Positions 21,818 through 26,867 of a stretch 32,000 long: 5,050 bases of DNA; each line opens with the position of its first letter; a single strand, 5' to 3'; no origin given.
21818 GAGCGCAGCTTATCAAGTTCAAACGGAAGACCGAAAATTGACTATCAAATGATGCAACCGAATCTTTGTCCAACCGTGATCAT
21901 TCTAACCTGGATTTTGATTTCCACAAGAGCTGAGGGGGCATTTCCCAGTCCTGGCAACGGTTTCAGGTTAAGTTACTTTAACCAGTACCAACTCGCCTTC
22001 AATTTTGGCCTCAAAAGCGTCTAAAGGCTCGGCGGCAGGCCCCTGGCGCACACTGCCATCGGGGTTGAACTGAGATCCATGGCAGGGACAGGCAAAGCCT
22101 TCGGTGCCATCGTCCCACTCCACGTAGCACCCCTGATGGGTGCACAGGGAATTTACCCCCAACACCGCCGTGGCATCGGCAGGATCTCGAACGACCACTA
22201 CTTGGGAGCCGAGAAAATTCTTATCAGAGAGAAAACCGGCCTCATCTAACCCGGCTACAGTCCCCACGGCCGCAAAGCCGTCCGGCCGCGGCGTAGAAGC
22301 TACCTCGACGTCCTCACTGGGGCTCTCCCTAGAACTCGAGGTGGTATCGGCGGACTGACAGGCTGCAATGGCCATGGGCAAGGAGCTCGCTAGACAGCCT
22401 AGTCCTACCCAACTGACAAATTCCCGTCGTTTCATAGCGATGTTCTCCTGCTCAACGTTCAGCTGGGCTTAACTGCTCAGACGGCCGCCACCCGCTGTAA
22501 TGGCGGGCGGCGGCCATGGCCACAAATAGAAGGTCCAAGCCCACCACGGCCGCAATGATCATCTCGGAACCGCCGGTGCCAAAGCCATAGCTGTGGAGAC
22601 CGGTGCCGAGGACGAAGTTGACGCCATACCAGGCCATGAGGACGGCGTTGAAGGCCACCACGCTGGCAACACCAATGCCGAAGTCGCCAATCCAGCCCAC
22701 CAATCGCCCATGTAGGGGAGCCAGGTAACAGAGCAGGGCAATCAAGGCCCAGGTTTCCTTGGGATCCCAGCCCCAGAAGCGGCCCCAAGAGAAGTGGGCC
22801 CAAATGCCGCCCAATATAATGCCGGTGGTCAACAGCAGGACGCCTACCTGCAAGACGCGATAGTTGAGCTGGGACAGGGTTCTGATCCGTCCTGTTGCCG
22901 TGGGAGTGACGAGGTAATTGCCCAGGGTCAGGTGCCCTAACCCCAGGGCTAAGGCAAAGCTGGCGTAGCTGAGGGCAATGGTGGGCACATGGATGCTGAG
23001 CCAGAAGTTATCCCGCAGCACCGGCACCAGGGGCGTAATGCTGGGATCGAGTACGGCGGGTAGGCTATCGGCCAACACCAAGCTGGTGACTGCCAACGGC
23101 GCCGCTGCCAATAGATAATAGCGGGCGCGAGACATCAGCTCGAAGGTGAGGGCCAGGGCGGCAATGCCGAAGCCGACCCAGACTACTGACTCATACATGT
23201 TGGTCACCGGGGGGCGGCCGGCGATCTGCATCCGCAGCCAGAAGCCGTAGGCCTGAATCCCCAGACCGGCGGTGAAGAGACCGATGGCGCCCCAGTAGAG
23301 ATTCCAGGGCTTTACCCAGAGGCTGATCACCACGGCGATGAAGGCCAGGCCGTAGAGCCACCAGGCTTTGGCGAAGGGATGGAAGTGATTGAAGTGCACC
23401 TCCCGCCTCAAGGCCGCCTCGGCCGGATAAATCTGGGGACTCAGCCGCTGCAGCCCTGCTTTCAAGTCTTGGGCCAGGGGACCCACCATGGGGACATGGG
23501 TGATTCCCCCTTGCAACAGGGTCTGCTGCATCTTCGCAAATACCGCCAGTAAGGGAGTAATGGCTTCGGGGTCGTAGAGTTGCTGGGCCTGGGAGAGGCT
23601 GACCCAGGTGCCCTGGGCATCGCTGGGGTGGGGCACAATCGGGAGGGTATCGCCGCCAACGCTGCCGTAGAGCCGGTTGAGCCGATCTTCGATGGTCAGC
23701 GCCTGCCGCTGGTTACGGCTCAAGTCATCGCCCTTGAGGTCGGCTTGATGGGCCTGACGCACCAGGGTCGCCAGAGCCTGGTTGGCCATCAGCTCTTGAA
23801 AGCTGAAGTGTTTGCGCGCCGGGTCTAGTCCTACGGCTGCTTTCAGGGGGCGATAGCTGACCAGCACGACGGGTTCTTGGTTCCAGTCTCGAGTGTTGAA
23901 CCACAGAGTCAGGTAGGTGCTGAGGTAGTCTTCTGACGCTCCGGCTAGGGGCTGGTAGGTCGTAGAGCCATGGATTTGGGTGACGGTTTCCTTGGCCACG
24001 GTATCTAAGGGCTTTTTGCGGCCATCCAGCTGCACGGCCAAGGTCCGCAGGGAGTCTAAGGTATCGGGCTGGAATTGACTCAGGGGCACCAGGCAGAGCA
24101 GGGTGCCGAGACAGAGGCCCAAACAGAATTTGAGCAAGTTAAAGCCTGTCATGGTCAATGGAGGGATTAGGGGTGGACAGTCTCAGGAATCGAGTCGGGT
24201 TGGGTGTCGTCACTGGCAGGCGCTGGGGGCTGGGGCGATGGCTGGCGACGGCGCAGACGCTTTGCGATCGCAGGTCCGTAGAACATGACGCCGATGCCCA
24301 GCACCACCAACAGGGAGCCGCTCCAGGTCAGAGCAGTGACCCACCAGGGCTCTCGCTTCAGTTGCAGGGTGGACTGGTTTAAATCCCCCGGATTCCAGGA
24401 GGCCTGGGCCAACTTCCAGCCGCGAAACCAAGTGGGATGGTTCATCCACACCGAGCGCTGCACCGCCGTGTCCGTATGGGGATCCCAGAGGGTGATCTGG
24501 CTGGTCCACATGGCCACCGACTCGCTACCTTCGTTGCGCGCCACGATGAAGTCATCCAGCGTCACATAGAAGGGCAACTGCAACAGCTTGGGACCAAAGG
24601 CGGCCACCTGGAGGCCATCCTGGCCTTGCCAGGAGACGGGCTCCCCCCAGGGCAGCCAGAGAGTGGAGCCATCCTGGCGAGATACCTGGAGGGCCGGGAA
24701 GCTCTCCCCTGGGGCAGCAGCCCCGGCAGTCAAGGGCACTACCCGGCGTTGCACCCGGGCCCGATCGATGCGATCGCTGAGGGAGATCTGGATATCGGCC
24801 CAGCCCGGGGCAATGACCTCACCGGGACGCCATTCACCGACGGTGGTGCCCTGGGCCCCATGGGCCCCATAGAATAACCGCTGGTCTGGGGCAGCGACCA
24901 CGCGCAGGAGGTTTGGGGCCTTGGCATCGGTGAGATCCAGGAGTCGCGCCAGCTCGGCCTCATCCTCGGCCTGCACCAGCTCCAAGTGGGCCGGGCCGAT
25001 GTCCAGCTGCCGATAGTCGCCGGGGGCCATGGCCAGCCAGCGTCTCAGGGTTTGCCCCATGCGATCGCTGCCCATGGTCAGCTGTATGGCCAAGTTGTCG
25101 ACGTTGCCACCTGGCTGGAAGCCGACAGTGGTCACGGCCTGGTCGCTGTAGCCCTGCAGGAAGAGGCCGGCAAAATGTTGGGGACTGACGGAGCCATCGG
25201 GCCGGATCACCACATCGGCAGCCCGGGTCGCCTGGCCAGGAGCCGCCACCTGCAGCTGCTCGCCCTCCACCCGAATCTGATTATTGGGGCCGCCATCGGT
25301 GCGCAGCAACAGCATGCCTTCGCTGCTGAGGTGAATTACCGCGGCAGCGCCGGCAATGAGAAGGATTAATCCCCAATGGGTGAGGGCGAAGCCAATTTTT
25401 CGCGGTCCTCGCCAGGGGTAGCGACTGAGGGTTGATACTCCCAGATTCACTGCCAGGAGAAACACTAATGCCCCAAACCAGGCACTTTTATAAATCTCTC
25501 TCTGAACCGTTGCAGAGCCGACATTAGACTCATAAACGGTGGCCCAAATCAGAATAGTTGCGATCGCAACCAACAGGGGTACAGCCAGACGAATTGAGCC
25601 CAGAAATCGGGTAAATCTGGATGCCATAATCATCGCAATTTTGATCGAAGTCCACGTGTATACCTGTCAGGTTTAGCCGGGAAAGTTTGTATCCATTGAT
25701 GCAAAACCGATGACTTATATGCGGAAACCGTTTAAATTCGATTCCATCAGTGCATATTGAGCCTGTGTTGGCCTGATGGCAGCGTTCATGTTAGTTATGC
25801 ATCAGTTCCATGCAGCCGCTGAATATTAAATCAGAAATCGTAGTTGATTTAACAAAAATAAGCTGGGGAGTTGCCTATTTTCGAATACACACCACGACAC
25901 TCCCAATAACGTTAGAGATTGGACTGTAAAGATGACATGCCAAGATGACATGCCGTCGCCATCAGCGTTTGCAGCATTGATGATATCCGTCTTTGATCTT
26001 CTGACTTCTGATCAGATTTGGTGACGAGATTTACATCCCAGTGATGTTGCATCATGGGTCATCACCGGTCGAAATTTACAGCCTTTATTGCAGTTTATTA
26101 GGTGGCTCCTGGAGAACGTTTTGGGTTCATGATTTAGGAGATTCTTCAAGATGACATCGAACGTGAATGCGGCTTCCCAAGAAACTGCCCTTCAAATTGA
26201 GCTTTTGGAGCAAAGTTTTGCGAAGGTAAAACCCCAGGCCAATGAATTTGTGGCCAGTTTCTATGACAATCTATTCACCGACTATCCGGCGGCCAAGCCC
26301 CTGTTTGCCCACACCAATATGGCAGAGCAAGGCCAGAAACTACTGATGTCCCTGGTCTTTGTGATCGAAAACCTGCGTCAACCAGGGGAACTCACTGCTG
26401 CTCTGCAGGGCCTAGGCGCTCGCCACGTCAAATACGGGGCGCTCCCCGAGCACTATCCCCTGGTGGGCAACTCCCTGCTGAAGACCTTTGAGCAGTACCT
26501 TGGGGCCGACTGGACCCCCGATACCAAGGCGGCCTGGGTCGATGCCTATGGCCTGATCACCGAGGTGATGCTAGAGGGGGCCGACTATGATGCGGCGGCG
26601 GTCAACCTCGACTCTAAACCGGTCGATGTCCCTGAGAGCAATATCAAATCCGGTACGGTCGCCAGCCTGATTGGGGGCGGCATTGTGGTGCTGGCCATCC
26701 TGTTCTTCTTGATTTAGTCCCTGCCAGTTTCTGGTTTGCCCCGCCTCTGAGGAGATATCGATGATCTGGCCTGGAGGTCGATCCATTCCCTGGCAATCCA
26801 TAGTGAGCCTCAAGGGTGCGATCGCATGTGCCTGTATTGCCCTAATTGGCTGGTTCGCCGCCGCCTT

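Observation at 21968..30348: Self-contained multihaem cytochrome / globin / b-type membrane module with its own System II maturation operon, in a cyanobacterium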

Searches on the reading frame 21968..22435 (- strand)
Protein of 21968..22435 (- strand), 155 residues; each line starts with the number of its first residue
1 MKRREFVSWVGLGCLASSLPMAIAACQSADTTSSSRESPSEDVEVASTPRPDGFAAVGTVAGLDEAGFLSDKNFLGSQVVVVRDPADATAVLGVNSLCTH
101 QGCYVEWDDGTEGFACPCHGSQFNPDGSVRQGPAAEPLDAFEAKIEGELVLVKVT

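Call 3: search_protein_families(library=pfam, proteins=[window:21968-22435:-], max_evalue=0.1)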
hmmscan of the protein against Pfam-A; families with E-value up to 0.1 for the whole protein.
window:21968-22435:- (155 aa): 1 family
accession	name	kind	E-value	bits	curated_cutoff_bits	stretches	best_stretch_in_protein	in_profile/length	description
PF00355.32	Rieske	-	1.1e-11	44.9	20.3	1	69-141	16-87/88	Rieske [2Fe-2S] domain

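Call 4: search_protein_families(library=ncbifam, proteins=[window:21968-22435:-], max_evalue=0.1)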
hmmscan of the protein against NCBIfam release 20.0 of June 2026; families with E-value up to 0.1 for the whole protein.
window:21968-22435:- (155 aa): 10 families
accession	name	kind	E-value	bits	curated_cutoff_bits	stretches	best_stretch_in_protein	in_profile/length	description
NF010001.0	PRK13474.1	subfamily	8.5e-21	74.1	154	1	80-153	89-162/178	cytochrome b6-f complex iron-sulfur subunit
NF045928.1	Cytb6fFeSPetC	equivalog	5.8e-19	68.1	250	1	84-150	94-161/179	cytochrome b6-f complex iron-sulfur subunit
TIGR01416.1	Rieske_proteo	equivalog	5.3e-13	49.3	97.4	1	88-148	106-170/176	ubiquinol-cytochrome c reductase iron-sulfur subunit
TIGR02694.1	arsenite_ox_S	equivalog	1.7e-08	34.4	95.65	1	91-146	51-108/129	arsenate reductase (azurin) small subunit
NF050121.1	bc1_QcrA_actin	exception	9e-07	28.7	275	1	97-147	246-299/319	cytochrome bc1 complex Rieske iron-sulfur subunit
NF041174.1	SDX_Thmprot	equivalog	0.00067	19.8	170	1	60-126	8-72/109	sulredoxin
NF042948.2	3PPDioc_HcaC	equivalog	0.008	16.4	150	1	91-154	36-102/105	3-phenylpropionate/cinnamic acid dioxygenase ferredoxin subunit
NF007422.0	PRK09965.1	equivalog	0.015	15.3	113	1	93-154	37-100/106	bifunctional 3-phenylpropionate/cinnamic acid dioxygenase ferredoxin subunit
NF042946.1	3PPDioc_HcaE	equivalog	0.015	14.3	830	1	74-136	58-121/450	3-phenylpropionate/cinnamic acid dioxygenase subunit alpha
TIGR02377.1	MocE_fam_FeS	subfamily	0.028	14.4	136.15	1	79-153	26-100/101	MocE family 2Fe-2S type ferredoxin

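Call 26: search_solved_structures(query=window:21968-22435:-, max_evalue=0.001, show_alignments=1)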
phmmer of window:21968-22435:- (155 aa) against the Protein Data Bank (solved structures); distinct sequences matched with E-value up to 0.001: 68 (the best 60 are shown).
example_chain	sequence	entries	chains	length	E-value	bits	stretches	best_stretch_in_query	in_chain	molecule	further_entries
8hn2_A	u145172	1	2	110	3e-16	62.9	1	74-153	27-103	Cytochrome b6-f complex iron-sulfur subunit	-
5cxm_A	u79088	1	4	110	6.2e-16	61.9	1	56-153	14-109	Cytochrome b6/f complex iron-sulfur subunit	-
2zt9_D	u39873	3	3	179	4e-15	59.3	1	76-151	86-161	Cytochrome b6-f complex iron-sulfur subunit 1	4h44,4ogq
7zxy_D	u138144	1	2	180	1e-14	57.9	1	76-145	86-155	Cytochrome b6-f complex iron-sulfur subunit 2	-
7r0w_D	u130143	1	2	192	1.2e-14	57.7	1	76-145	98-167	Rieske domain, PetC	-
2e74_D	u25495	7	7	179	1.5e-13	54.2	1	76-148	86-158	Cytochrome b6-f complex iron-sulfur subunit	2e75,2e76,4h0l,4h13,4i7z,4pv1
1vf5_D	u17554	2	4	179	2e-13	53.7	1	76-148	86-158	RIESKE IRON-SULFUR PROTEIN | Cytochrome b6-f complex iron-sulfur subunit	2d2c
1q90_C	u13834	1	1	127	5.6e-13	52.3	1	85-138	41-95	Cytochrome B6-F complex iron-sulfur subunit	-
1rfs_A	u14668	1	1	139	7.7e-13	51.8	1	81-145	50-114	RIESKE PROTEIN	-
3azc_A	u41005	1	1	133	1e-12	51.5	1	79-145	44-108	Cytochrome b6-f complex iron-sulfur subunit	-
6rqf_L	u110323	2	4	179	1.3e-12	51.1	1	81-145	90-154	Cytochrome b6-f complex iron-sulfur subunit, chloroplastic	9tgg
7qrm_D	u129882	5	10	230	1.7e-12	50.7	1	81-145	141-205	Cytochrome b6-f complex iron-sulfur subunit, chloroplastic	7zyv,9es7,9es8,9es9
9rk3_A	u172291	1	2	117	7.2e-12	48.7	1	91-145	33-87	Similar to Rieske 2Fe-2S iron sulfur protein (Cytochrome b6-F complex)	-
9rk4_A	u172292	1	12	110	1.2e-10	44.7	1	78-145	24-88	Similar to the Rieske Protein II of bc1 complex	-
7tgh_3E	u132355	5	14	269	9.7e-09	38.5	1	71-152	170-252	Rieske iron-sulfur protein, ubiquinol-cytochrome C reductase iron-sulfur subunit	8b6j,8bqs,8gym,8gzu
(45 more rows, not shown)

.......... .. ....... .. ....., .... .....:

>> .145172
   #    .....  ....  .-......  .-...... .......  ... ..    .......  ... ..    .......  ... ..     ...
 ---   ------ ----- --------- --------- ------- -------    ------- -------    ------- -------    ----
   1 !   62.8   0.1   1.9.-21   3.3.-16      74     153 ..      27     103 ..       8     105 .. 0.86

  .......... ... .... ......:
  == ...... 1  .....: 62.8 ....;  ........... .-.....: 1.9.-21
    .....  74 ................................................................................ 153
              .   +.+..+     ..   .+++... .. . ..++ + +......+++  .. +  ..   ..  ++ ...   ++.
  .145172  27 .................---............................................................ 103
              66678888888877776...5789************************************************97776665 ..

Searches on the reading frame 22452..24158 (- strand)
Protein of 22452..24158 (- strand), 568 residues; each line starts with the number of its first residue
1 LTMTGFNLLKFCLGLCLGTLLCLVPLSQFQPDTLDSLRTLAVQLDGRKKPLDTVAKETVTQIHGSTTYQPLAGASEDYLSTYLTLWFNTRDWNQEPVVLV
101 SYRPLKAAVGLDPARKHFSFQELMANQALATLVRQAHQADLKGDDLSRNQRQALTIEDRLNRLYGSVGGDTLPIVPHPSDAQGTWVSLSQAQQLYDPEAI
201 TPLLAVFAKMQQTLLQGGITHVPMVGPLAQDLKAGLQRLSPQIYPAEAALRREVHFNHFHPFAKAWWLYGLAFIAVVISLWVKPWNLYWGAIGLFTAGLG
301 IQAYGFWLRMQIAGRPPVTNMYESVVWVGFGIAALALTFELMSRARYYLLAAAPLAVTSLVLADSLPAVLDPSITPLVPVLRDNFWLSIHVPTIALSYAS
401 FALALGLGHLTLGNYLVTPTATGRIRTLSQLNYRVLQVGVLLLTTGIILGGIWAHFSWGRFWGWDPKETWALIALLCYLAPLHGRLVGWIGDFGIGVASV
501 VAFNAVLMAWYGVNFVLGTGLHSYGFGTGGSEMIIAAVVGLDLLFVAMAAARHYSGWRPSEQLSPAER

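Call 3: search_protein_families(library=pfam, proteins=[window:22452-24158:-], max_evalue=0.1)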
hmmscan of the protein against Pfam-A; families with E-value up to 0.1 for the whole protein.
window:22452-24158:- (568 aa): 1 family
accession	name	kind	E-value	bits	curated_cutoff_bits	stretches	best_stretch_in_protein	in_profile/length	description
PF01578.25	Cytochrom_C_asm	-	2.9e-30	106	29.9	1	319-517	2-208/212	Cytochrome C assembly protein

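Call 4: search_protein_families(library=ncbifam, proteins=[window:22452-24158:-], max_evalue=0.1)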
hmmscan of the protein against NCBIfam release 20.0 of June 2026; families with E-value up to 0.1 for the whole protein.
window:22452-24158:- (568 aa): 2 families
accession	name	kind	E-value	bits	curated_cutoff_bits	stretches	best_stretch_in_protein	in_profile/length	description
TIGR03144.1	cytochr_II_ccsB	equivalog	8.9e-45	153.4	187.6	2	424-525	152-252/252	c-type cytochrome biogenesis protein CcsB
TIGR01191.1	ccmC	subfamily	6.9e-05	22.9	186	1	426-482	43-99/184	heme ABC transporter permease CcmC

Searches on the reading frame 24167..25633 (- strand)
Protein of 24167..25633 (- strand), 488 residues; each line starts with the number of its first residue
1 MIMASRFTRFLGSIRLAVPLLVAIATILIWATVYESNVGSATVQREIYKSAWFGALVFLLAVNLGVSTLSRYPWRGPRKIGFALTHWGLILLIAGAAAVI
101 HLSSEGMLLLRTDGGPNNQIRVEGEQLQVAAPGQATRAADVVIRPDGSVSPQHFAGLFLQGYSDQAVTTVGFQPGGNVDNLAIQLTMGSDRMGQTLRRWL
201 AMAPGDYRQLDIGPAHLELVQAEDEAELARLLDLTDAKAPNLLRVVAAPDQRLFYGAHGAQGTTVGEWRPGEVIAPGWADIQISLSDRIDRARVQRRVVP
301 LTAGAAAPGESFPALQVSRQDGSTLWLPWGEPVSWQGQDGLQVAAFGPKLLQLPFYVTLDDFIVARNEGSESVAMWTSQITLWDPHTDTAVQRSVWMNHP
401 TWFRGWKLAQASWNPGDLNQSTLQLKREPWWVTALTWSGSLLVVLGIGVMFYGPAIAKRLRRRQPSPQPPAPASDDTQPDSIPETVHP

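Call 3: search_protein_families(library=pfam, proteins=[window:24167-25633:-], max_evalue=0.1)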
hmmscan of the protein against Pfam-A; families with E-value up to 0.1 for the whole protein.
window:24167-25633:- (488 aa): 1 family
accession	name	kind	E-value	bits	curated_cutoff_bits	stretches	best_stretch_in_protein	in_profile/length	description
PF05140.19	ResB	-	3.3e-14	53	24.6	2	346-422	198-274/486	ResB-like family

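Call 4: search_protein_families(library=ncbifam, proteins=[window:24167-25633:-], max_evalue=0.1)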
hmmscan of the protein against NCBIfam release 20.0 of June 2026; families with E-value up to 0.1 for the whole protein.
window:24167-25633:- (488 aa): 0 families

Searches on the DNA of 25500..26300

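Call 94: search_rna_families(source=window, start=25500, end=26300, threshold=evalue, max_evalue=1)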
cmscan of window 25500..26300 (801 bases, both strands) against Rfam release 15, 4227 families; matches with E-value up to 1: 0.
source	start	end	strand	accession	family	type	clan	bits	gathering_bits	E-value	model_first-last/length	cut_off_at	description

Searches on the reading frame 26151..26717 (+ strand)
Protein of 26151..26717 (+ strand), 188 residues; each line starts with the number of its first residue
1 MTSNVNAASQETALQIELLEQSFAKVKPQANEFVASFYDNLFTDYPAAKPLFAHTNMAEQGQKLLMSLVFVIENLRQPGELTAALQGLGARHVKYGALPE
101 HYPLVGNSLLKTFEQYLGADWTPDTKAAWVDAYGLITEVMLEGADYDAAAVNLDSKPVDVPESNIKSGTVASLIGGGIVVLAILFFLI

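Call 3: search_protein_families(library=pfam, proteins=[window:26151-26717:+], max_evalue=0.1)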
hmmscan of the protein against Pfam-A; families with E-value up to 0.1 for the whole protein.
window:26151-26717:+ (188 aa): 1 family
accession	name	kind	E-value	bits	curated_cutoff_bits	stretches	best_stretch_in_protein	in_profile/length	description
PF00042.28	Globin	-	1.9e-19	70.7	22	1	36-140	2-117/117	Globin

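Call 4: search_protein_families(library=ncbifam, proteins=[window:26151-26717:+], max_evalue=0.1)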
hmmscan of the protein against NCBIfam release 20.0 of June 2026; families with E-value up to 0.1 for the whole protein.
window:26151-26717:+ (188 aa): 1 family
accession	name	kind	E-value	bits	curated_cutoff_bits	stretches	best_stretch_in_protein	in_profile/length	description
NF009805.0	PRK13289.1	equivalog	3e-20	72.5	432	1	16-142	7-135/399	NO-inducible flavohemoprotein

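Call 34: search_solved_structures(query=window:26151-26717:+, max_evalue=1e-8, show_alignments=2)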
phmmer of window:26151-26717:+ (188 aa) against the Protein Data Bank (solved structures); distinct sequences matched with E-value up to 1e-8: 45.
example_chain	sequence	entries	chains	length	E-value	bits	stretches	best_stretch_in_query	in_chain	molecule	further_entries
3s1i_A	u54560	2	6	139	8.2e-26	94.2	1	16-141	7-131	Hemoglobin-like flavoprotein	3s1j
3ubc_A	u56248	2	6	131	1.1e-25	93.8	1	16-140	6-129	Hemoglobin-like flavoprotein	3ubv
3wfw_A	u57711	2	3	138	1.2e-21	80.6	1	14-143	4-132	Hemoglobin-like flavoprotein fused to Roadblock/LC7 domain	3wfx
3ozu_A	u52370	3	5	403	2.9e-16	63.1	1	31-141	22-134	Flavohemoprotein | Flavohemoglobin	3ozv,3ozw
1cqx_A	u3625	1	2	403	2.9e-16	63.1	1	31-141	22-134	FLAVOHEMOPROTEIN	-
1vhb_A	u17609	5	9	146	5.8e-16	62.1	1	19-150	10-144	HEMOGLOBIN | PROTEIN (HEMOGLOBIN)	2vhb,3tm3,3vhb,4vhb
3tld_A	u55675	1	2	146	2.1e-15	60.3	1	19-150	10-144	Bacterial hemoglobin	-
3tm9_A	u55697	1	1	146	1e-14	58.1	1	19-150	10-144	Bacterial hemoglobin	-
2wy4_A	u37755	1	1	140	1.1e-13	54.7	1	14-140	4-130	SINGLE DOMAIN HAEMOGLOBIN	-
7dih_A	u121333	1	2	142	1.5e-12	51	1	16-141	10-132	Thermoglobin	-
7ohd_A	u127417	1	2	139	3.6e-12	49.8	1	16-145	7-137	Neuroglobin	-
1o1m_A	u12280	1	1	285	1.8e-11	47.5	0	21-129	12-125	Hemoglobin Alpha chain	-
1o1j_A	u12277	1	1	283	1.9e-11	47.4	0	21-129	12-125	Hemoglobin Alpha chain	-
4g1b_A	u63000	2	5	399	3.3e-11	46.7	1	26-141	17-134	Flavohemoglobin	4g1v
1o1l_A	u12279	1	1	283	3.5e-11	46.6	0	21-129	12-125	Hemoglobin Alpha chain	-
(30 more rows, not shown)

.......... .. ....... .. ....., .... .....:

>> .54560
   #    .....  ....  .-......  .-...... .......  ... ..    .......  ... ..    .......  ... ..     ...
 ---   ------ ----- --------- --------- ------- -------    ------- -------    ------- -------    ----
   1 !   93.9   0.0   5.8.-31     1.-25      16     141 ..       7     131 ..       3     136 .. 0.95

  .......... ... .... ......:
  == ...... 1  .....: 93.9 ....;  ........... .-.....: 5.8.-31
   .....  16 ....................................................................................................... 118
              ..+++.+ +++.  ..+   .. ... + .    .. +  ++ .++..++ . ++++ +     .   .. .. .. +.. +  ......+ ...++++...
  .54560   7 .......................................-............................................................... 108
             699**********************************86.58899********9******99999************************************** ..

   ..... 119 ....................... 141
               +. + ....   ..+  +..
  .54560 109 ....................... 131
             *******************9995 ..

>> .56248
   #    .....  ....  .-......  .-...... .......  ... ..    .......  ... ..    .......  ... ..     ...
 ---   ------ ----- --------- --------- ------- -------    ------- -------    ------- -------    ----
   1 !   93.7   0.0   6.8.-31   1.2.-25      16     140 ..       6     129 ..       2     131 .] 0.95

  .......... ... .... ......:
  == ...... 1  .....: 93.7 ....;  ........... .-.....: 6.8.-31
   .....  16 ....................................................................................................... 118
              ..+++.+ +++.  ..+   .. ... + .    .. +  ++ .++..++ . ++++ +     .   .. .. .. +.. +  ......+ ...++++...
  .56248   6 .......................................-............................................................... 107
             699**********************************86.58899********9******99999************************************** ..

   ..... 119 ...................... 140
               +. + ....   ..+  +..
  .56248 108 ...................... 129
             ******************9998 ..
